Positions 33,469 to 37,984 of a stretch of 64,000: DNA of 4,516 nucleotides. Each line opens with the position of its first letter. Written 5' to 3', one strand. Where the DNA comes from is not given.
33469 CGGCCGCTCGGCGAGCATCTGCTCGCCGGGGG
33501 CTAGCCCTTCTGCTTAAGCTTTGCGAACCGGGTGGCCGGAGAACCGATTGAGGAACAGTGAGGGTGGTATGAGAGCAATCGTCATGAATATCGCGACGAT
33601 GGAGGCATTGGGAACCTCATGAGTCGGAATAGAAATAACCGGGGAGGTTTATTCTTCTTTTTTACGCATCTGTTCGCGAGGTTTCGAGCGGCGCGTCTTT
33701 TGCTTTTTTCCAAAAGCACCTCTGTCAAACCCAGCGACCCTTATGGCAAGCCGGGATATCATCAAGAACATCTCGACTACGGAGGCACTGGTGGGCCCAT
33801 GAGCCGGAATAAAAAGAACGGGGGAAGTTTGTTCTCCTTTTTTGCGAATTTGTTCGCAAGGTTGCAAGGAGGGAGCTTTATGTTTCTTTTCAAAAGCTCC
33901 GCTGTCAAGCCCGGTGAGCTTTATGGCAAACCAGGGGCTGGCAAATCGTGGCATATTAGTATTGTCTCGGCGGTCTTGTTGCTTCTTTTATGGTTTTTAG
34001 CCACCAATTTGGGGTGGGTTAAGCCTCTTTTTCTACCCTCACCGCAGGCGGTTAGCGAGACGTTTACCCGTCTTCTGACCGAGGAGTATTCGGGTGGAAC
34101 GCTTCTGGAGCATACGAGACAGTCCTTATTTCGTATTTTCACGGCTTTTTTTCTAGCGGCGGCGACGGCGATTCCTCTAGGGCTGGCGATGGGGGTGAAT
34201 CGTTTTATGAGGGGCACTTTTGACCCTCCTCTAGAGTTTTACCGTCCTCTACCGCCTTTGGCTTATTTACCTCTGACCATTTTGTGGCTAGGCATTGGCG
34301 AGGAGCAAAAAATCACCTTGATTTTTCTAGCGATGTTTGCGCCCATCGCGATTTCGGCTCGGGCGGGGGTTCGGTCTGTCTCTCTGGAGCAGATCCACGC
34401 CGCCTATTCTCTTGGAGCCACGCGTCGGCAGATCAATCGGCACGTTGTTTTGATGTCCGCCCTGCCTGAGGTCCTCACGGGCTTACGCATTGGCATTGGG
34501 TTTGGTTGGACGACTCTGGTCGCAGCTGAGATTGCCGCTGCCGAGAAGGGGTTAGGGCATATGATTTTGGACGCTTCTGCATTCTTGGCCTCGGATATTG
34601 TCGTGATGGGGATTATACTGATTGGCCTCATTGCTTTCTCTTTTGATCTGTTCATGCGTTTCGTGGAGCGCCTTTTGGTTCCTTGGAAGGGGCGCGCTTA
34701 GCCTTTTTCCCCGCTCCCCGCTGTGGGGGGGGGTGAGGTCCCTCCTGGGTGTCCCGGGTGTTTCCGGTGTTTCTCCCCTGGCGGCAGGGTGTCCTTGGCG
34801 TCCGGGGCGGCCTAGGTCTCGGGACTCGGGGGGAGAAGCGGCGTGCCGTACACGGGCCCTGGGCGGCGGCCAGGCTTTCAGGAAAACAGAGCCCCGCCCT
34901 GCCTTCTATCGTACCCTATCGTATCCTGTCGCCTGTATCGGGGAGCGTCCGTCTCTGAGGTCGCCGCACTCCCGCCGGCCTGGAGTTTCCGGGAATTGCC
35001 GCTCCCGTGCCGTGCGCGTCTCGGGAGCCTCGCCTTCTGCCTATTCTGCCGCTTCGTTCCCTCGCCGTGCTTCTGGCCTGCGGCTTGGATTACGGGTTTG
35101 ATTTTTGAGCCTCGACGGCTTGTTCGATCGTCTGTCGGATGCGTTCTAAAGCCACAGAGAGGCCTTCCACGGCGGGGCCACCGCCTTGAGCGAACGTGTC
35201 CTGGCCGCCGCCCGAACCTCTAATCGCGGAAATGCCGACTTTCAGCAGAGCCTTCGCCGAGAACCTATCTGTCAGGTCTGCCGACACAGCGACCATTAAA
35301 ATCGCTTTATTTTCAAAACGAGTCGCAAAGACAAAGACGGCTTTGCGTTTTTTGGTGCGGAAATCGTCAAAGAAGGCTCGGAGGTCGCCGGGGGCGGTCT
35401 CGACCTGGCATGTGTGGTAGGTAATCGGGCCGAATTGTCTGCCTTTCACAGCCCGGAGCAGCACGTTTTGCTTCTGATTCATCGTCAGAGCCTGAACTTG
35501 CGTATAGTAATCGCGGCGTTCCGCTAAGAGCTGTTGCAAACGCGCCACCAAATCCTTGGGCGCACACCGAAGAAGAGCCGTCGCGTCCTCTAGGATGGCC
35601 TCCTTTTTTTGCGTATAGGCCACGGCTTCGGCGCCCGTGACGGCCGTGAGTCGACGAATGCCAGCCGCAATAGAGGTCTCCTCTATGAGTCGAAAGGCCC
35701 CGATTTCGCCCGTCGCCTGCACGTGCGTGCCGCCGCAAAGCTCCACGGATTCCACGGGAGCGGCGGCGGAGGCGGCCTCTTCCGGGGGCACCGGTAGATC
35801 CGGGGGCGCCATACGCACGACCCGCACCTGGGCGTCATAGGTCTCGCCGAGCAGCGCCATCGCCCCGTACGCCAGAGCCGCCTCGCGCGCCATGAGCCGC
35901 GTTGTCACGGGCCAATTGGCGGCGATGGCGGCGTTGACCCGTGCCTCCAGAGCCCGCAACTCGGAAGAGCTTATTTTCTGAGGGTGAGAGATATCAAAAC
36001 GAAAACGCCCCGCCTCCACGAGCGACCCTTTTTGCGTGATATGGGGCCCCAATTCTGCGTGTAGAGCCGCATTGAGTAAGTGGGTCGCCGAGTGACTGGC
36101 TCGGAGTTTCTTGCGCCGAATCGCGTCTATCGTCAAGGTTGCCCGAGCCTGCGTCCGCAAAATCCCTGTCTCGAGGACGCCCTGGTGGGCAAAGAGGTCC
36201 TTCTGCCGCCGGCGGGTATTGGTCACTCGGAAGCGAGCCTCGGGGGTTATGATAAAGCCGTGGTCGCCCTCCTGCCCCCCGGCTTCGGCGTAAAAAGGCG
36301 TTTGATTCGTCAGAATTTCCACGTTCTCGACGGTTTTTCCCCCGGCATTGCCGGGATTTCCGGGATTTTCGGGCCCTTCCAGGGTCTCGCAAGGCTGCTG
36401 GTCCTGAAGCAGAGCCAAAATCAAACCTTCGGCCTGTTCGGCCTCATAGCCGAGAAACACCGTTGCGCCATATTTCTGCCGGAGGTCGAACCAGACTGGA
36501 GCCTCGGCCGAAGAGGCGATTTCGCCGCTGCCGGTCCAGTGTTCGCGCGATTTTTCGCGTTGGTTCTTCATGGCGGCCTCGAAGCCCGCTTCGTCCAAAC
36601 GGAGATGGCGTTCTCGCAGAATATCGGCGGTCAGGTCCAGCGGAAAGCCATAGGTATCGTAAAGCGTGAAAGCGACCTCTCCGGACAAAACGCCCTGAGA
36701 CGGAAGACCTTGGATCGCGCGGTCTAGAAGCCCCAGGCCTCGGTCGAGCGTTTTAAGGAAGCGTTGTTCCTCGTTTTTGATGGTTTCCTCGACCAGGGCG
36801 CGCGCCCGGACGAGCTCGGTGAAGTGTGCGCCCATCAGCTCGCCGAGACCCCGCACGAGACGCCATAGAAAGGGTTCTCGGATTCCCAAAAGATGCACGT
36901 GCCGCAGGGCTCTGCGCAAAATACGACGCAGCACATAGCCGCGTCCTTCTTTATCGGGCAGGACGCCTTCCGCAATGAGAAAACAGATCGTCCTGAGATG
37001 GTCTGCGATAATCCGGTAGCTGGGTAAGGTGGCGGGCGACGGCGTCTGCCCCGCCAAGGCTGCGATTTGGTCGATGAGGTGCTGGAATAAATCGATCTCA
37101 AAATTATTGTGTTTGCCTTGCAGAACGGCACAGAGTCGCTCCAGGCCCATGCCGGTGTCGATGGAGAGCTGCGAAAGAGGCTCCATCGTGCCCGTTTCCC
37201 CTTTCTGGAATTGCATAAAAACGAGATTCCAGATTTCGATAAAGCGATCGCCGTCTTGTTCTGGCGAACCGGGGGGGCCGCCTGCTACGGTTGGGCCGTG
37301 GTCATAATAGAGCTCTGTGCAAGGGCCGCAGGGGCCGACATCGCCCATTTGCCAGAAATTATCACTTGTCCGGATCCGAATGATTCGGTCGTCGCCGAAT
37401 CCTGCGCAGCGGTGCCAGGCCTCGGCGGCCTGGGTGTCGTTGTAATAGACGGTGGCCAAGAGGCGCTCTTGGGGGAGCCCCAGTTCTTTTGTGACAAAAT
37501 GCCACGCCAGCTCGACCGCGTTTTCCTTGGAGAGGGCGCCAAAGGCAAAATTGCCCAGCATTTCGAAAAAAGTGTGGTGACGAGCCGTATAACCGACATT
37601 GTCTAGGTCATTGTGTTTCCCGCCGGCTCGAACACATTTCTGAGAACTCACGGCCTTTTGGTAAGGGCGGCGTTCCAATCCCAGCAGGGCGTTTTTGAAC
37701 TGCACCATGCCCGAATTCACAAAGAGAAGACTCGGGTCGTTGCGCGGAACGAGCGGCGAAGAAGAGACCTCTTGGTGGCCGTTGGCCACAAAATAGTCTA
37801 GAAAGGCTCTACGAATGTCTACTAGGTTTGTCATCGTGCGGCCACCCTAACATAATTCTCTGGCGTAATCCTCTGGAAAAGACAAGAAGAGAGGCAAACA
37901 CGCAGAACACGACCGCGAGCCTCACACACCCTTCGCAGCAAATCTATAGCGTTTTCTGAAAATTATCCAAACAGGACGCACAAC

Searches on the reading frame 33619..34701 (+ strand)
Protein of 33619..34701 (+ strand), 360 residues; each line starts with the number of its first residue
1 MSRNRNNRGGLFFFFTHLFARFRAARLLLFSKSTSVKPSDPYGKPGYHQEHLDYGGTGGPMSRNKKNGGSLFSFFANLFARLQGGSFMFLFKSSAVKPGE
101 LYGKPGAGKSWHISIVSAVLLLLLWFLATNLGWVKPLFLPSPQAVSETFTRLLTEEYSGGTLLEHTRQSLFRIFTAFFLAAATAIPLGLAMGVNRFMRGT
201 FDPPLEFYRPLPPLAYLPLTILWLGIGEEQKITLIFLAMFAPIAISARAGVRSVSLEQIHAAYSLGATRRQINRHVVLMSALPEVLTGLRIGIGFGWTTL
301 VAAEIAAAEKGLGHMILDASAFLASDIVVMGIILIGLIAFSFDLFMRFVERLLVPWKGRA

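Call 39: search_protein_families(library=ncbifam, proteins=[window:33619-34701:+], max_evalue=0.00001)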
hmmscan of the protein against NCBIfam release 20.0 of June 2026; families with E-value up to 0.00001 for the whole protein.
window:33619-34701:+ (360 aa): 7 families
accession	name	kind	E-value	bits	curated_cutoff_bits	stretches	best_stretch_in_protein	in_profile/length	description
NF007545.0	PRK10160.1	equivalog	2.4e-80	269.9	342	1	109-359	22-273/275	taurine ABC transporter permease TauC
NF040733.1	ABC_perm_U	equivalog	5.2e-47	160.4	295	1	113-357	10-249/251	ABC transporter permease subunit SaoP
NF008470.0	PRK11365.1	equivalog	1.9e-39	135.7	347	1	119-357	19-253/263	aliphatic sulfonate ABC transporter permease SsuC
TIGR01183.1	ntrB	equivalog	4.3e-32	111.4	209.05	1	165-349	18-202/202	nitrate ABC transporter permease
TIGR03416.1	ABC_choXWV_perm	equivalog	1.3e-13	51.1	363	1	163-321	85-242/267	choline ABC transporter permease subunit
NF008196.0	PRK10952.1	equivalog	4.4e-09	35.6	439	1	171-344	151-323/356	glycine betaine/L-proline ABC transporter permease ProW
TIGR00974.1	3a0107s02c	equivalog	6.3e-06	25.5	193.45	1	241-294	142-195/272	phosphate ABC transporter permease PstA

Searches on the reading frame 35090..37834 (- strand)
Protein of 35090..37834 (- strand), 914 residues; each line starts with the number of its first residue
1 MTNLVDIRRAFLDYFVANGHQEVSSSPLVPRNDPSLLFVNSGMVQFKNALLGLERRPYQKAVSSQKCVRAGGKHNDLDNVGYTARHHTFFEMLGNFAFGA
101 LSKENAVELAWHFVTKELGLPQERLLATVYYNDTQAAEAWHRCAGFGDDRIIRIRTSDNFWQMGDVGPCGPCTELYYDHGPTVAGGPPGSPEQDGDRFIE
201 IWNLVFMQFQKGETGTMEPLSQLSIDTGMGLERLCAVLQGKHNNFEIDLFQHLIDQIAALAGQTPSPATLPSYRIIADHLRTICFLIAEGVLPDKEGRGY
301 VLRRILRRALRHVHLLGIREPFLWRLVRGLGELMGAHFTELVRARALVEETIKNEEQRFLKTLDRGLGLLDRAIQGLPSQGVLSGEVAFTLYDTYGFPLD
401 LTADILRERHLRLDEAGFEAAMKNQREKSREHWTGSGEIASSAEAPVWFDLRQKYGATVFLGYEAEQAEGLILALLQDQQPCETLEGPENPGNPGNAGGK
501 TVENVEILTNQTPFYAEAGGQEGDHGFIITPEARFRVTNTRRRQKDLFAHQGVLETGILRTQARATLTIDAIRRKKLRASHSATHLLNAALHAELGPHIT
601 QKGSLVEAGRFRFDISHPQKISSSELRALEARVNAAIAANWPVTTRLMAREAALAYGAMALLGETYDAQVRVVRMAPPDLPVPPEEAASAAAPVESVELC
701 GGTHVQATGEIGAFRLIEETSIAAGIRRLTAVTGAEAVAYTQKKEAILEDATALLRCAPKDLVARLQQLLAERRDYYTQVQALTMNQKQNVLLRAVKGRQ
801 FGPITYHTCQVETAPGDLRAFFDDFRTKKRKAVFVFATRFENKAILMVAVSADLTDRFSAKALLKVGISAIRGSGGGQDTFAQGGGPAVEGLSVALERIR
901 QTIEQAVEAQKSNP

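Call 39: search_protein_families(library=ncbifam, proteins=[window:35090-37834:-], max_evalue=0.00001)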
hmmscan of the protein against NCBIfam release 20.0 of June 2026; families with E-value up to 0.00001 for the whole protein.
window:35090-37834:- (914 aa): 4 families
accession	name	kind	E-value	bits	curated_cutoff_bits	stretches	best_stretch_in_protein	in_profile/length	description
TIGR00344.1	alaS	equivalog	5.8e-257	855.2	457.05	1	6-886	1-847/847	alanine--tRNA ligase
NF002436.0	PRK01584.1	equivalog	2.8e-139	465.3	529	2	6-431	5-436/595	alanine--tRNA ligase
TIGR03683.1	A-tRNA_syn_arch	equivalog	1.3e-98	331.4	744.7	3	503-903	522-901/902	alanine--tRNA ligase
NF040865.1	a_tRNA_ed_AlaXM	equivalog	3.2e-27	95.8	300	1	502-730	21-230/234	alanyl-tRNA editing protein AlaXM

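Call 47: find_homologous_proteins(query=window:35090-37834:-, max_evalue=1e-50)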
Query window:35090-37834:- (914 aa): 8000 proteins with E <= 1e-50 among 8000 candidates; the best 120 are listed.
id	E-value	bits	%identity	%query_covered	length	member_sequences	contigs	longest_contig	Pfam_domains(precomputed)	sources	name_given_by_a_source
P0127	2.5e-292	991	54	97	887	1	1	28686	PF01411.25,PF07973.20,PF02272.25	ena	-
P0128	3.1e-288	977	51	99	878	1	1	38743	PF01411.25,PF07973.20,PF02272.25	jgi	jgi:alanyl-tRNA synthetase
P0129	6.5e-288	976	52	99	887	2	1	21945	PF01411.25,PF07973.20,PF02272.25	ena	-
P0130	2.3e-287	974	51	100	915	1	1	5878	PF01411.25,PF07973.20,PF02272.25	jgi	-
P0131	7.6e-287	972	53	95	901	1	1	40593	PF01411.25,PF07973.20,PF02272.25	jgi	jgi:alanyl-tRNA synthetase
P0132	1.4e-286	972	53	99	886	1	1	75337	PF01411.25,PF07973.20,PF02272.25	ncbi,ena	-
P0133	2.8e-286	971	51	99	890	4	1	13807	PF01411.25,PF07973.20,PF02272.25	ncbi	ncbi:MAG: alanine--tRNA ligase [Stellaceae bacterium]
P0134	5.5e-286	970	51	99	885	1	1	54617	PF01411.25,PF07973.20,PF02272.25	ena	-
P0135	5.6e-286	970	52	97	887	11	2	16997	PF01411.25,PF07973.20,PF02272.25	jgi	jgi:alanyl-tRNA synthetase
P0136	9.7e-286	969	52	99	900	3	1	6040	PF01411.25,PF07973.20,PF02272.25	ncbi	-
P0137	1.8e-285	968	53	97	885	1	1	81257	PF01411.25,PF07973.20,PF02272.25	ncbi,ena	-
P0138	1.9e-285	968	52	97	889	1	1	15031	PF01411.25,PF07973.20,PF02272.25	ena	-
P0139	2.5e-285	967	52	97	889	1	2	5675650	PF01411.25,PF07973.20,PF02272.25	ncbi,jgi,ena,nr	ncbi:MAG TPA: alanine--tRNA ligase [Stellaceae bacterium]|nr:alanine--tRNA ligase [Stellaceae bacter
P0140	3.3e-285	967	51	99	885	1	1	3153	PF01411.25,PF07973.20,PF02272.25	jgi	jgi:alanyl-tRNA synthetase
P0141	1.2e-284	965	50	99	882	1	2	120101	PF01411.25,PF07973.20,PF02272.25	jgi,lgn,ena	-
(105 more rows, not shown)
